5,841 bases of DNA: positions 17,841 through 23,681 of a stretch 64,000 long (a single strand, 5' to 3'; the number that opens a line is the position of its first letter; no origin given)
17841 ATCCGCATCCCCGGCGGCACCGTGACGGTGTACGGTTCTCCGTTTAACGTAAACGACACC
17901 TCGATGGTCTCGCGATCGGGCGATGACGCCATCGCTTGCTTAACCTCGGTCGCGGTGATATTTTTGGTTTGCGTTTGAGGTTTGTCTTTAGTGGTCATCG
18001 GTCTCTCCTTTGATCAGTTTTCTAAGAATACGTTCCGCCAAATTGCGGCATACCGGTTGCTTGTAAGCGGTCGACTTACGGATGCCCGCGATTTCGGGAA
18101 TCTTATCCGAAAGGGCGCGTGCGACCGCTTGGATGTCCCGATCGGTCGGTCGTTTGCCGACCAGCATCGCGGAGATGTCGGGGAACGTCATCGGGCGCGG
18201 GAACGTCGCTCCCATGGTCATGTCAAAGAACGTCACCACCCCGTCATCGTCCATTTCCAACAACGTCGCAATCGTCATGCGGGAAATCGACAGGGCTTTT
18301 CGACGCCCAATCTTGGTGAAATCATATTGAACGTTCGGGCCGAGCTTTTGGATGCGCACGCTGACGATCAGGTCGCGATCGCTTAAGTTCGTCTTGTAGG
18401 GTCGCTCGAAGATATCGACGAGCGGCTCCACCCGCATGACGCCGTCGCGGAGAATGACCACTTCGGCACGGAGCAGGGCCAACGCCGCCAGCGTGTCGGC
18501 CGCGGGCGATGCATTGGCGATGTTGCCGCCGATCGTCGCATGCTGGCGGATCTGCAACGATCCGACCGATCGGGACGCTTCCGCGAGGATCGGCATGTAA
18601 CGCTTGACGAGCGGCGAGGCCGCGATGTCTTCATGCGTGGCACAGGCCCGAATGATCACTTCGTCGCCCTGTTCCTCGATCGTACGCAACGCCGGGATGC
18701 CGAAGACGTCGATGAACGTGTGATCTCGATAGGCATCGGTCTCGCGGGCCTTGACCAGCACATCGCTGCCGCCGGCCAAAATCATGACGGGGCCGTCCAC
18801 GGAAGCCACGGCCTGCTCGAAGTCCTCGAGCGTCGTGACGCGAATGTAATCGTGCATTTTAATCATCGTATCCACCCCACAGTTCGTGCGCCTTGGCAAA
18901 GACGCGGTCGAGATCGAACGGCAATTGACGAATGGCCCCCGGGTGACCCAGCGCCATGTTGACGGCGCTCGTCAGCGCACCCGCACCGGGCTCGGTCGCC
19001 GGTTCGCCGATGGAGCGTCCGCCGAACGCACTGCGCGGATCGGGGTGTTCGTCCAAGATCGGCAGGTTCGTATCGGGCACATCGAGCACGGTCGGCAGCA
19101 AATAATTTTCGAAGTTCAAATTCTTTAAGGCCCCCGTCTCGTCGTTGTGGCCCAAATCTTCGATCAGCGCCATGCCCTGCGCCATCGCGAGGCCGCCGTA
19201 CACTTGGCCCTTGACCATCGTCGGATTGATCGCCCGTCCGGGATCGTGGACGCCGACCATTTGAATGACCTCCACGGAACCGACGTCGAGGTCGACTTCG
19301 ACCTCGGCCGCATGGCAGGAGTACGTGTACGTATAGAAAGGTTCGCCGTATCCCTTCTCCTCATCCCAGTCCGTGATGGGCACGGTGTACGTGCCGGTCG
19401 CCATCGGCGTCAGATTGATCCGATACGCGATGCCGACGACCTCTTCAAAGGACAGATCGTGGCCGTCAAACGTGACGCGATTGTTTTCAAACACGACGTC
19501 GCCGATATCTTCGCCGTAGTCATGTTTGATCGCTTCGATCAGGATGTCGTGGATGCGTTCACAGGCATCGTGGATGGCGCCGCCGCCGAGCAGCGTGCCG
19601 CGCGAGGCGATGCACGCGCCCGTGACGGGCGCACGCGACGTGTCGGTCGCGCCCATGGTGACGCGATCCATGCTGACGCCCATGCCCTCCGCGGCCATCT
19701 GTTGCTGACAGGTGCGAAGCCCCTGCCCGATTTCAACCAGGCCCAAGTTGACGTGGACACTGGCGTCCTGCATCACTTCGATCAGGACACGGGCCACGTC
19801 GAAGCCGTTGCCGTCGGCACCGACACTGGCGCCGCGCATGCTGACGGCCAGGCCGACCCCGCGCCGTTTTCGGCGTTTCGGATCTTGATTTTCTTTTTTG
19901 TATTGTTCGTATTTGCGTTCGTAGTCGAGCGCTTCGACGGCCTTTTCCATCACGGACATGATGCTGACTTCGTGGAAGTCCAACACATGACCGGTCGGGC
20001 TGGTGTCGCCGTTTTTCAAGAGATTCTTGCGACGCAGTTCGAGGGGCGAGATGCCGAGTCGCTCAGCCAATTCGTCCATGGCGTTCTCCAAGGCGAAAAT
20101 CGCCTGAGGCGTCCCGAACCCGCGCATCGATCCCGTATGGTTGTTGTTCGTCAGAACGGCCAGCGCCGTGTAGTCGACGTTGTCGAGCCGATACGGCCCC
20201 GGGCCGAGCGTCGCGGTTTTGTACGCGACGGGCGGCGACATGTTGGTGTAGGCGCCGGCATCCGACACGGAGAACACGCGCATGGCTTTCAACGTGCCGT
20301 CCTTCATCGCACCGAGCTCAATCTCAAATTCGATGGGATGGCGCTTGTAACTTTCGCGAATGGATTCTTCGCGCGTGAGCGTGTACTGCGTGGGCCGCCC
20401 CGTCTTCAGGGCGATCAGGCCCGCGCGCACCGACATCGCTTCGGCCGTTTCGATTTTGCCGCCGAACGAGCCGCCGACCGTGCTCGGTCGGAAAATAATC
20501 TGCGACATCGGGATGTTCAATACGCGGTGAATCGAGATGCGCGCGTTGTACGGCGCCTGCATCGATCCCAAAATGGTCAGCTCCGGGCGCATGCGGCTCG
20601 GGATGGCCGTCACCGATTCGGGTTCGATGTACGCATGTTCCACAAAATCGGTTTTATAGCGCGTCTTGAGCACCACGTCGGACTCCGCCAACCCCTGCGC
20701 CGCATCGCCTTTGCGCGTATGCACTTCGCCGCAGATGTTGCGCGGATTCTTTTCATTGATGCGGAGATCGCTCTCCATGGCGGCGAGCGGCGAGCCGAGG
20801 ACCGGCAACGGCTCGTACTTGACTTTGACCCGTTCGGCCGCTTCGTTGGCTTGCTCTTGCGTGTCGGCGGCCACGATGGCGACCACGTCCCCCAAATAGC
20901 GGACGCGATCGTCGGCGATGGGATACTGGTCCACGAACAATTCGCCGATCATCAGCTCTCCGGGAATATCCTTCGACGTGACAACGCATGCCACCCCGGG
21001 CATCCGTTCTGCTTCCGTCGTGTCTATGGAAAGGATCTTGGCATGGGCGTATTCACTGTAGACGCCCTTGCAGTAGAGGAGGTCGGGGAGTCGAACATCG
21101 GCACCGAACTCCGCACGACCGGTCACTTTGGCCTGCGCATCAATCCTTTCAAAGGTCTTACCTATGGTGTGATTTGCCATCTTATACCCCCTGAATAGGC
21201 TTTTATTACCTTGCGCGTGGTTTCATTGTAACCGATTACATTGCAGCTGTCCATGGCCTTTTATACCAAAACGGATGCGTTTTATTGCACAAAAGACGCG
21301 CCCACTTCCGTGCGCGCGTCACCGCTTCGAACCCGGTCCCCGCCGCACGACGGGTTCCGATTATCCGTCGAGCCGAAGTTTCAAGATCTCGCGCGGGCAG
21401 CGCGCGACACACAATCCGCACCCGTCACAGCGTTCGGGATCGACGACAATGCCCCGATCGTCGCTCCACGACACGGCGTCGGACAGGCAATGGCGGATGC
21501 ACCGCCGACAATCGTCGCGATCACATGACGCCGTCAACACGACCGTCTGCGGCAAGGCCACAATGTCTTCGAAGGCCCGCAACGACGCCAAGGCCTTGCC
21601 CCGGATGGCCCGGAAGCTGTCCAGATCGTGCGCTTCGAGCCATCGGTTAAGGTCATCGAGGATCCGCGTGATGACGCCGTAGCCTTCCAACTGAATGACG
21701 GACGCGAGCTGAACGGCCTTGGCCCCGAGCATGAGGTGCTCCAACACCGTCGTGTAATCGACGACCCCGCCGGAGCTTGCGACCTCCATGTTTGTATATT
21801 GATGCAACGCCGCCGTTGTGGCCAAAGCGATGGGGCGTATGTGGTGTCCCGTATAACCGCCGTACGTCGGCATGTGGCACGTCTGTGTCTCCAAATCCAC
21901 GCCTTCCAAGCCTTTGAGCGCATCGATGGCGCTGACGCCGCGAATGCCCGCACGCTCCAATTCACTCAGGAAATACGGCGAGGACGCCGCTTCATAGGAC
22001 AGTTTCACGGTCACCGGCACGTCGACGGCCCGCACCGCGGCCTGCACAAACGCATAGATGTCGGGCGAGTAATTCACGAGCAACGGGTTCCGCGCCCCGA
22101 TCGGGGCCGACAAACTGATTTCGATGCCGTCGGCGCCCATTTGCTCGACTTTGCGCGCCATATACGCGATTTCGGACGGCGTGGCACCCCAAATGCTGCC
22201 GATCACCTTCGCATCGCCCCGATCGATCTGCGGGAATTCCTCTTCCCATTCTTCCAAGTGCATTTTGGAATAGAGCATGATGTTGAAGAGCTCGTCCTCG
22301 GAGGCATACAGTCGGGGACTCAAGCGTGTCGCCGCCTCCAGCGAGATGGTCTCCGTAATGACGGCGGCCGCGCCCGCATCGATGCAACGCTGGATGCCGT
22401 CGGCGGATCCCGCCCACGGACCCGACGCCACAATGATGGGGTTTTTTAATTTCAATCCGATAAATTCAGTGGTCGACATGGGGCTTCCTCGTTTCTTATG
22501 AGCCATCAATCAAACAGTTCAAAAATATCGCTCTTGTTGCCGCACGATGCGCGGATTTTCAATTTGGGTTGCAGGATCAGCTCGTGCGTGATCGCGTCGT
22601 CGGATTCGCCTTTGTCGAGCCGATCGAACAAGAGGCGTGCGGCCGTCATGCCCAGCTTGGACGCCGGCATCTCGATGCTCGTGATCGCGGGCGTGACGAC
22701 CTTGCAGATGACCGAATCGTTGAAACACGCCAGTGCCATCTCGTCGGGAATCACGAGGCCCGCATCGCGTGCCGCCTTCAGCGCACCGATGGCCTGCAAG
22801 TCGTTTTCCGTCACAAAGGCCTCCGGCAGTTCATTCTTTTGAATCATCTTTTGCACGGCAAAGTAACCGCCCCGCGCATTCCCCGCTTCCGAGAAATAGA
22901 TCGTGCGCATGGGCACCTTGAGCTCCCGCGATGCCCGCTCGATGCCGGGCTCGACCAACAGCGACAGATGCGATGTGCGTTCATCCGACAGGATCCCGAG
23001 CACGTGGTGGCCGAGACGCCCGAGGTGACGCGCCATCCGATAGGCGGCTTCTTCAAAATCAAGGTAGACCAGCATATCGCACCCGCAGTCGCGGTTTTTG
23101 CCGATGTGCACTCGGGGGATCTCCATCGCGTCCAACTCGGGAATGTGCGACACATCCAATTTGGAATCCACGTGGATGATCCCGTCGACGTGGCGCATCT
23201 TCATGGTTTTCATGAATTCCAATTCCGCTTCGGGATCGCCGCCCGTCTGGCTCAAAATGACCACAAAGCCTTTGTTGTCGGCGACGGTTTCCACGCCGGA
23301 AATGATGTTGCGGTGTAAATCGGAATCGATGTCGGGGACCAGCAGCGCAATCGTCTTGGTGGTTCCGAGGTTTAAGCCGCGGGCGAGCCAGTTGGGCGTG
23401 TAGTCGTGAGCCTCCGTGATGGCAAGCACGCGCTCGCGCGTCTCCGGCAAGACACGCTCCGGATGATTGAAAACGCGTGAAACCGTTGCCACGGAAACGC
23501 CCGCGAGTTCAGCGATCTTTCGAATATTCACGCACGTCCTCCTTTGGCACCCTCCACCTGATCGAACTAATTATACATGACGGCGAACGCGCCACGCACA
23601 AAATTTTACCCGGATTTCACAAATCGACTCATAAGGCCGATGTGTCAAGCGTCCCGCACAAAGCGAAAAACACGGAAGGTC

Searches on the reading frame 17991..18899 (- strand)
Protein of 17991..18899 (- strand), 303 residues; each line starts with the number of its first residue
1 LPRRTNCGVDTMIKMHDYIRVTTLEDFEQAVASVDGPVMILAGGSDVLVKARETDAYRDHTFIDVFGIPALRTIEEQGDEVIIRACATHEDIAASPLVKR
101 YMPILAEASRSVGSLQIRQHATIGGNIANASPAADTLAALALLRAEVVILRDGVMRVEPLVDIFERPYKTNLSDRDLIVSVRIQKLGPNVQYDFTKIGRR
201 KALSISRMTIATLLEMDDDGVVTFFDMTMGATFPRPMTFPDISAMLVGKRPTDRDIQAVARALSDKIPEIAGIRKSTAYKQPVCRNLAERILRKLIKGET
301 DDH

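Call 45: search_protein_families(library=pfam, max_evalue=0.00001, proteins=[window:17991-18899:-])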
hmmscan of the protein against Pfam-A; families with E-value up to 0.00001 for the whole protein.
window:17991-18899:- (303 aa): 2 families
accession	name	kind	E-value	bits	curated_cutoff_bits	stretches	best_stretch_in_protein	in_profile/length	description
PF00941.27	FAD_binding_5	-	2.7e-36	125.4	27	1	17-183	4-167/170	FAD binding domain in molybdopterin dehydrogenase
PF03450.22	CO_deh_flav_C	-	2.5e-11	44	25.5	1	196-294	4-101/102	CO dehydrogenase flavoprotein C-terminal domain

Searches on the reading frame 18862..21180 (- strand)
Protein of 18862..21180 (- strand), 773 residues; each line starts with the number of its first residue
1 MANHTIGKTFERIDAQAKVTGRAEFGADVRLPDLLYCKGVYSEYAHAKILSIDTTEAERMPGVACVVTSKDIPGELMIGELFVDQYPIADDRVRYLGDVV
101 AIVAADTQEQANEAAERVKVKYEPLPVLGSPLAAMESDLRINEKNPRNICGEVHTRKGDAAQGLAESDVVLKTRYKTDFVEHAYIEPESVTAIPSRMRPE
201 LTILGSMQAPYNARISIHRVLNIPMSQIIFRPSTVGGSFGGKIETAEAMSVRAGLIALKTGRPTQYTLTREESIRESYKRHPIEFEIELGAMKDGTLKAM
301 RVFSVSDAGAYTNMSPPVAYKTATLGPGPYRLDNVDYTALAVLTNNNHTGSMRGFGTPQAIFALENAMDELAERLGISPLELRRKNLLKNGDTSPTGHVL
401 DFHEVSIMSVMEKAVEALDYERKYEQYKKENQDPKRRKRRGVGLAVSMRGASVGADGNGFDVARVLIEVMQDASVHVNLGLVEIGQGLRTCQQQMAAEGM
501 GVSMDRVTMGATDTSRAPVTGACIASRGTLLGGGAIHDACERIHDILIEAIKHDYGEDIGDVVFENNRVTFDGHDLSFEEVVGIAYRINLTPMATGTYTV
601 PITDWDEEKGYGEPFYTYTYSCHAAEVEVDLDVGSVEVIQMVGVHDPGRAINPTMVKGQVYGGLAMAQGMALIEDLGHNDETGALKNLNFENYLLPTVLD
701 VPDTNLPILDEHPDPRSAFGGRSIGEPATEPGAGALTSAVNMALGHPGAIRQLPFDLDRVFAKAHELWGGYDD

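Call 45: search_protein_families(library=pfam, max_evalue=0.00001, proteins=[window:18862-21180:-])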
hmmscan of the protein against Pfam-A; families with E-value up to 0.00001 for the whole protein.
window:18862-21180:- (773 aa): 3 families
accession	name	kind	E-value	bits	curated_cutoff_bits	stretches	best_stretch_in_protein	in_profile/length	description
PF20256.3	MoCoBD_2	-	2.5e-76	257.3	27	1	413-702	1-283/283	Molybdopterin cofactor-binding domain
PF02738.23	MoCoBD_1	-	1.1e-73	247.8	27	1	142-387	2-244/244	Molybdopterin cofactor-binding domain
PF01315.27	Ald_Xan_dh_C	-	1.5e-29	102.9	31.3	1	20-126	1-110/110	Aldehyde oxidase and xanthine dehydrogenase, a/b hammerhead domain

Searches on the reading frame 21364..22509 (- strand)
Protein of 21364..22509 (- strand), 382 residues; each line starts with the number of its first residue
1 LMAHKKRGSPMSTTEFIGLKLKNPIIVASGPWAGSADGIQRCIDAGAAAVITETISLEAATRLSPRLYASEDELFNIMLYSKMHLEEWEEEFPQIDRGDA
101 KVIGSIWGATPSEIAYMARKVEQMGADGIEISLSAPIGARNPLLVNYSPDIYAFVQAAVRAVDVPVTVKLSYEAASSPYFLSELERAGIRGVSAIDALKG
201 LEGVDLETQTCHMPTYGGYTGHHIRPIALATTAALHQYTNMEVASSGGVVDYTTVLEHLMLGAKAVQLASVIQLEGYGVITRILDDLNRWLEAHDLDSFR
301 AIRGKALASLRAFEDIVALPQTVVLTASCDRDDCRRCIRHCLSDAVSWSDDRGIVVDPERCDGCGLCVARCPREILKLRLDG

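Call 45: search_protein_families(library=pfam, max_evalue=0.00001, proteins=[window:21364-22509:-])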
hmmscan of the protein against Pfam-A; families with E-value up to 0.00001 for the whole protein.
window:21364-22509:- (382 aa): 5 families
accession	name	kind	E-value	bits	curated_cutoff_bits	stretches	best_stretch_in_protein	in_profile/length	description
PF01180.27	DHO_dh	-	7.1e-27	94.8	27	1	13-290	3-290/291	Dihydroorotate dehydrogenase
PF00037.32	Fer4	-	8.2e-07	29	21.1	1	354-376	1-23/24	4Fe-4S binding domain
PF12838.12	Fer4_7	-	1.1e-06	29.4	27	1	333-374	4-51/52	4Fe-4S dicluster domain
PF13187.11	Fer4_9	-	2.2e-06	28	27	1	333-374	4-50/52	4Fe-4S dicluster domain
PF14697.11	Fer4_21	-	9e-06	26.2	35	1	333-375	10-56/59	4Fe-4S dicluster domain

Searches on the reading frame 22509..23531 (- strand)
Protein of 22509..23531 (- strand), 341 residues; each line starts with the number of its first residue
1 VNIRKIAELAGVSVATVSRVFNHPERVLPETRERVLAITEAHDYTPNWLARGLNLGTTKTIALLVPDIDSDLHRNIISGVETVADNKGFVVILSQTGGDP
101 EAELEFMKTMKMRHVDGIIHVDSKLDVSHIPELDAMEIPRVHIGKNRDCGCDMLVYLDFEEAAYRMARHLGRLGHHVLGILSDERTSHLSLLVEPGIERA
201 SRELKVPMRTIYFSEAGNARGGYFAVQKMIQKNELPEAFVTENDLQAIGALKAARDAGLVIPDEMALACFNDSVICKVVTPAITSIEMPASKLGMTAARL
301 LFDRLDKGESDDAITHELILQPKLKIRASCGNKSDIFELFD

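Call 45: search_protein_families(library=pfam, max_evalue=0.00001, proteins=[window:22509-23531:-])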
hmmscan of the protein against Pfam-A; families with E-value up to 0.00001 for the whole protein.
window:22509-23531:- (341 aa): 3 families
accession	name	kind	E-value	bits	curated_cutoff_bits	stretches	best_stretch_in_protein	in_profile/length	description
PF13377.12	Peripla_BP_3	-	7e-30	104.7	26.5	1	167-330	1-167/167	Periplasmic binding protein-like domain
PF00356.27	LacI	-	3.8e-17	62.2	27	1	3-47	2-46/46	Bacterial regulatory proteins, lacI family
PF00532.27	Peripla_BP_1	-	2.6e-15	57.1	22.2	1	59-308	2-264/281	Periplasmic binding proteins and sugar binding domain of LacI family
